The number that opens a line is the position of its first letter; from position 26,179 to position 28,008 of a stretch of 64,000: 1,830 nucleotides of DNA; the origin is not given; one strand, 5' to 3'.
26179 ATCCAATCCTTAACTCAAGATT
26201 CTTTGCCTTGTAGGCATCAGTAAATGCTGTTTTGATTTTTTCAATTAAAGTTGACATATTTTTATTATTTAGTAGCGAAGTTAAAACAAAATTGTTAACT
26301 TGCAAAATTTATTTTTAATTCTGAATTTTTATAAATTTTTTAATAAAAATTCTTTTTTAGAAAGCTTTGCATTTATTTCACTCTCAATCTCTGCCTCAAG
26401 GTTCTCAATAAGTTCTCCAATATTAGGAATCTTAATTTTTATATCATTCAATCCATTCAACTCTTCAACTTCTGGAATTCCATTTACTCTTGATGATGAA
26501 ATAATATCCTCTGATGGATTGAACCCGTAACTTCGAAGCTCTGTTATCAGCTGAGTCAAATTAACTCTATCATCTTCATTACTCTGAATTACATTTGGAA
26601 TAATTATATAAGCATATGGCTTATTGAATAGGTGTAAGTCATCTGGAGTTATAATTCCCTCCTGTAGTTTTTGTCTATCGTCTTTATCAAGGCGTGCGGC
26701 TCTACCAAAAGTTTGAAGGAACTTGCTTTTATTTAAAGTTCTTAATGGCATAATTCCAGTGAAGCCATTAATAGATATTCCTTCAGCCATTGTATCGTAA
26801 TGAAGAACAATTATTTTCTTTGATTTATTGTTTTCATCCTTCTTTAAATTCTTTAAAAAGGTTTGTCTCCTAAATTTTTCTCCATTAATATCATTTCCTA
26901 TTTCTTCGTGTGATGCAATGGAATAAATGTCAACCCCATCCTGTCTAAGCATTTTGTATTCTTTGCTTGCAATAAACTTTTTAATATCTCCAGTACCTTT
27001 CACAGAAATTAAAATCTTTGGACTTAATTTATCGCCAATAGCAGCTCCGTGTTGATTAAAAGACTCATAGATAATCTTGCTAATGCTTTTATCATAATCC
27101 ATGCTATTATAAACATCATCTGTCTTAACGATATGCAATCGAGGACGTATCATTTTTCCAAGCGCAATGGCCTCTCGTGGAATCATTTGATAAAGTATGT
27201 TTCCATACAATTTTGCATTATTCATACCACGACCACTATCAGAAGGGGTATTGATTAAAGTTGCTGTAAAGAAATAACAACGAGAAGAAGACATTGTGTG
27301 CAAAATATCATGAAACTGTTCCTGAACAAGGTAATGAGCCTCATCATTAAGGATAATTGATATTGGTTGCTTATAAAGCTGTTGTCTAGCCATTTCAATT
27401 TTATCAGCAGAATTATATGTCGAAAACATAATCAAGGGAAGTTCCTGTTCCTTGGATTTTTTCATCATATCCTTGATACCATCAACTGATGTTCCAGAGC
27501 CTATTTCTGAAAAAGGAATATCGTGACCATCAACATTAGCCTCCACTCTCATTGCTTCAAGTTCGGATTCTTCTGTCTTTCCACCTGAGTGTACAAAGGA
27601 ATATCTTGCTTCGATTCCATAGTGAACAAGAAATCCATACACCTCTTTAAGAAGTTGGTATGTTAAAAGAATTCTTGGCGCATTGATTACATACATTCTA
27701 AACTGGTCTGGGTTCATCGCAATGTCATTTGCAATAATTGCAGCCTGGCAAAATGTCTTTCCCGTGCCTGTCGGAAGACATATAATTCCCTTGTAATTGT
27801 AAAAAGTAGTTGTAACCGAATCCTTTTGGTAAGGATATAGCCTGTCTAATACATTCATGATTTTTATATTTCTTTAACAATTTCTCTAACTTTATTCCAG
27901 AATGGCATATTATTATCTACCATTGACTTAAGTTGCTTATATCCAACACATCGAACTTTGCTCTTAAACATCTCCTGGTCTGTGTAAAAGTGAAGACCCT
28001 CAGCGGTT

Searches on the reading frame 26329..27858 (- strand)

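Call 29: search_protein_families(library=pfam, proteins=[window:26329-27858:-], max_evalue=0.001)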
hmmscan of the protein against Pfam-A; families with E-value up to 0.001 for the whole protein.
window:26329-27858:- (509 aa): 2 families
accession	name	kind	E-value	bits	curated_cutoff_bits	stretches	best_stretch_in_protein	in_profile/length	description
PF04851.21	ResIII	-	1.1e-14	55.1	22.5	1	7-201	4-162/164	Type III restriction enzyme, res subunit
PF00270.35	DEAD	-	8.6e-12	45.5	26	1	9-205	2-164/167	DEAD/DEAH box helicase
